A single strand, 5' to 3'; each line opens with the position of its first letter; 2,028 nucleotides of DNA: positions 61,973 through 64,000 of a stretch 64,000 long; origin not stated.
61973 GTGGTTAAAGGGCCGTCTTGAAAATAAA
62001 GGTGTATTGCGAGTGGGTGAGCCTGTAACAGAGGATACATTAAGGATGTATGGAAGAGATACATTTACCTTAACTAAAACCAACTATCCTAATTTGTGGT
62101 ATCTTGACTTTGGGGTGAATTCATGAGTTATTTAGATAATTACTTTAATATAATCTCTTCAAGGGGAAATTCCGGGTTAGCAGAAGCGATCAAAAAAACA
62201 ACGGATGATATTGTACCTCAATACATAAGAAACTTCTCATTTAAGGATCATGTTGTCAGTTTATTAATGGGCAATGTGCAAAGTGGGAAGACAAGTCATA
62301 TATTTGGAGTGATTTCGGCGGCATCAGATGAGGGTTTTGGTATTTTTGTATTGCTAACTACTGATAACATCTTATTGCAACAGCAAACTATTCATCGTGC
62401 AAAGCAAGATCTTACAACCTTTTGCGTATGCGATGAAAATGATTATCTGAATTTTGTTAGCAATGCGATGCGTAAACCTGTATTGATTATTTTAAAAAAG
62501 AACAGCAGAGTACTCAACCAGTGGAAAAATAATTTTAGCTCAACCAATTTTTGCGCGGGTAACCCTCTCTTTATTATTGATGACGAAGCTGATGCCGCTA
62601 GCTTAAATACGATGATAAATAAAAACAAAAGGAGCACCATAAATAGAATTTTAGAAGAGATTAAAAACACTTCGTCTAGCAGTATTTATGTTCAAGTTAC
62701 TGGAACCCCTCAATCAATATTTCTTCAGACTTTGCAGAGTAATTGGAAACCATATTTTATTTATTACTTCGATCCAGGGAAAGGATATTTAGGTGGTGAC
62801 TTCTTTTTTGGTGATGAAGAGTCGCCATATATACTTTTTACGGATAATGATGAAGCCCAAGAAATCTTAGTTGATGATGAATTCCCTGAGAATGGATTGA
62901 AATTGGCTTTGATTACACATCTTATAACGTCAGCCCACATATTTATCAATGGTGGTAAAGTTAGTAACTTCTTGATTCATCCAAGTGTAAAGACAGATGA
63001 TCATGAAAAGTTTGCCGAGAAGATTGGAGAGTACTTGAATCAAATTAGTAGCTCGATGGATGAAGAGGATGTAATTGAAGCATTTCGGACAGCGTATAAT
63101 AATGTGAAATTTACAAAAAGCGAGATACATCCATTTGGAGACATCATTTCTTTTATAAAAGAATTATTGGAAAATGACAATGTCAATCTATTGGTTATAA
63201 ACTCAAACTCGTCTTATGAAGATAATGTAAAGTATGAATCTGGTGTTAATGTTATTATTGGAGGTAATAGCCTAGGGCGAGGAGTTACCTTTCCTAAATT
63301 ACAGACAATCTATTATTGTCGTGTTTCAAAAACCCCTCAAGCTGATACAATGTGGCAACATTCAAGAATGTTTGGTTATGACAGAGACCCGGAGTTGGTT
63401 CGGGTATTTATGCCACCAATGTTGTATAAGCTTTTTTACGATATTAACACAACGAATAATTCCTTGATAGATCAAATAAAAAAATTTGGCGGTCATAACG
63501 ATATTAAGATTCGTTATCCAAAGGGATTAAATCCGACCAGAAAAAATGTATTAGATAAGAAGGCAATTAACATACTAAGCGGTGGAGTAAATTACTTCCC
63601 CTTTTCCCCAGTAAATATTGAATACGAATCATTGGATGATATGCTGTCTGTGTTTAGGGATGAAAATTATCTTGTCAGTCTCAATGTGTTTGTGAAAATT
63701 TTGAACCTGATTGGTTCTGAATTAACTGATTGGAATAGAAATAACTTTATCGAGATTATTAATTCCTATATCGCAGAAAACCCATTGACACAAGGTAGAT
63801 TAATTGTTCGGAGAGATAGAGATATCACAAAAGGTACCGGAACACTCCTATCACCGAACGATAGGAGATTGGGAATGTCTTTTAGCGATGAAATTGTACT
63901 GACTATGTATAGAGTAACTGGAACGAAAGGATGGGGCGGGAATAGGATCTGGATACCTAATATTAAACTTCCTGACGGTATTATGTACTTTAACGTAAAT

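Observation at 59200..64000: AT-rich island carrying an M-R-N cassette of the CglI/NgoAVII type (ATP-dependent restriction with a DEAD-Z1 motor), cut by the window edge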

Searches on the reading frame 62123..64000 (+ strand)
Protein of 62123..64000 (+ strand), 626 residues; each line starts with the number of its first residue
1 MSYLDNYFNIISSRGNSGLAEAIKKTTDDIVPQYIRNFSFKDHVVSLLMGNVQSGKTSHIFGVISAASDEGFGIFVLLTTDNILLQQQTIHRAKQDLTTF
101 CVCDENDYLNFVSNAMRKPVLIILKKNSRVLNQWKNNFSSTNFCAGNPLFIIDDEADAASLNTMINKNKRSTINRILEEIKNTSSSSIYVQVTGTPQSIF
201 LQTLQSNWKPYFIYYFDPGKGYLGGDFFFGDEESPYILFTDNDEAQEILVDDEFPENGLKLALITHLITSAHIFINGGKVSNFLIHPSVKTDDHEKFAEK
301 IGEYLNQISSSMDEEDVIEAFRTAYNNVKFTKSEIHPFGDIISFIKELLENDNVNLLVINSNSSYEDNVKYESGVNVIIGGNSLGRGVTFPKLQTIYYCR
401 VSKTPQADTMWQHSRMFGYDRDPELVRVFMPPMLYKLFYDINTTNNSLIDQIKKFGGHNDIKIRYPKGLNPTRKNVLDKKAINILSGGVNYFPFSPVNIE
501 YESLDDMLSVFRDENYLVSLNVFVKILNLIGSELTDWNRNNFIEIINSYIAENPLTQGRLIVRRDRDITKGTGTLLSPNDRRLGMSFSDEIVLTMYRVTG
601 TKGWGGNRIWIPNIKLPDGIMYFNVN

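Call 5: search_protein_families(library=pfam, proteins=[window:62123-64000:+], max_evalue=0.01)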
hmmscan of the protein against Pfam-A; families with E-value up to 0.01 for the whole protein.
window:62123-64000:+ (626 aa): 1 family
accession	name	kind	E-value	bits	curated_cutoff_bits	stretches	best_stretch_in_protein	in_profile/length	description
PF10593.14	Z1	-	9e-31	107.6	25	1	259-456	2-208/228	Z1 domain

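Call 6: search_protein_families(library=ncbifam, proteins=[window:62123-64000:+], max_evalue=0.01)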
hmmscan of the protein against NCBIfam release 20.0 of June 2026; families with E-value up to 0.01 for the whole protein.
window:62123-64000:+ (626 aa): 1 family
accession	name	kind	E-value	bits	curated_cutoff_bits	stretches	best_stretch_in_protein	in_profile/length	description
NF041933.1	MzaC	equivalog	2.5e-17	62.2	1500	2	315-449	507-641/806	MZA anti-phage system associated Z1 domain-containing protein MzaC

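Call 7: search_protein_families(library=padloc, proteins=[window:62123-64000:+], max_evalue=0.01)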
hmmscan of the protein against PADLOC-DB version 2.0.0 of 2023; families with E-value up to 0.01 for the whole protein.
window:62123-64000:+ (626 aa): 2 families
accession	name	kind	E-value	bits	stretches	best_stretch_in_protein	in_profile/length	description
PDLC03202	Helicase_II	-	2.7e-237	787.1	1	1-625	1-619/621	Type II helicase domain protein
PDLC02205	MzaC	-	8e-15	51.8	2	340-448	538-645/952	-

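Call 9: search_solved_structures(query=window:62123-64000:+, max_evalue=0.01, show_alignments=1)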
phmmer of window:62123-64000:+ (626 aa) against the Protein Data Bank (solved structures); distinct sequences matched with E-value up to 0.01: 1.
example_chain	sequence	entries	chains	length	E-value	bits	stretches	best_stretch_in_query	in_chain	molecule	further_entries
6f1s_A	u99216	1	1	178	3e-20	75.3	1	471-621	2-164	CglIIR protein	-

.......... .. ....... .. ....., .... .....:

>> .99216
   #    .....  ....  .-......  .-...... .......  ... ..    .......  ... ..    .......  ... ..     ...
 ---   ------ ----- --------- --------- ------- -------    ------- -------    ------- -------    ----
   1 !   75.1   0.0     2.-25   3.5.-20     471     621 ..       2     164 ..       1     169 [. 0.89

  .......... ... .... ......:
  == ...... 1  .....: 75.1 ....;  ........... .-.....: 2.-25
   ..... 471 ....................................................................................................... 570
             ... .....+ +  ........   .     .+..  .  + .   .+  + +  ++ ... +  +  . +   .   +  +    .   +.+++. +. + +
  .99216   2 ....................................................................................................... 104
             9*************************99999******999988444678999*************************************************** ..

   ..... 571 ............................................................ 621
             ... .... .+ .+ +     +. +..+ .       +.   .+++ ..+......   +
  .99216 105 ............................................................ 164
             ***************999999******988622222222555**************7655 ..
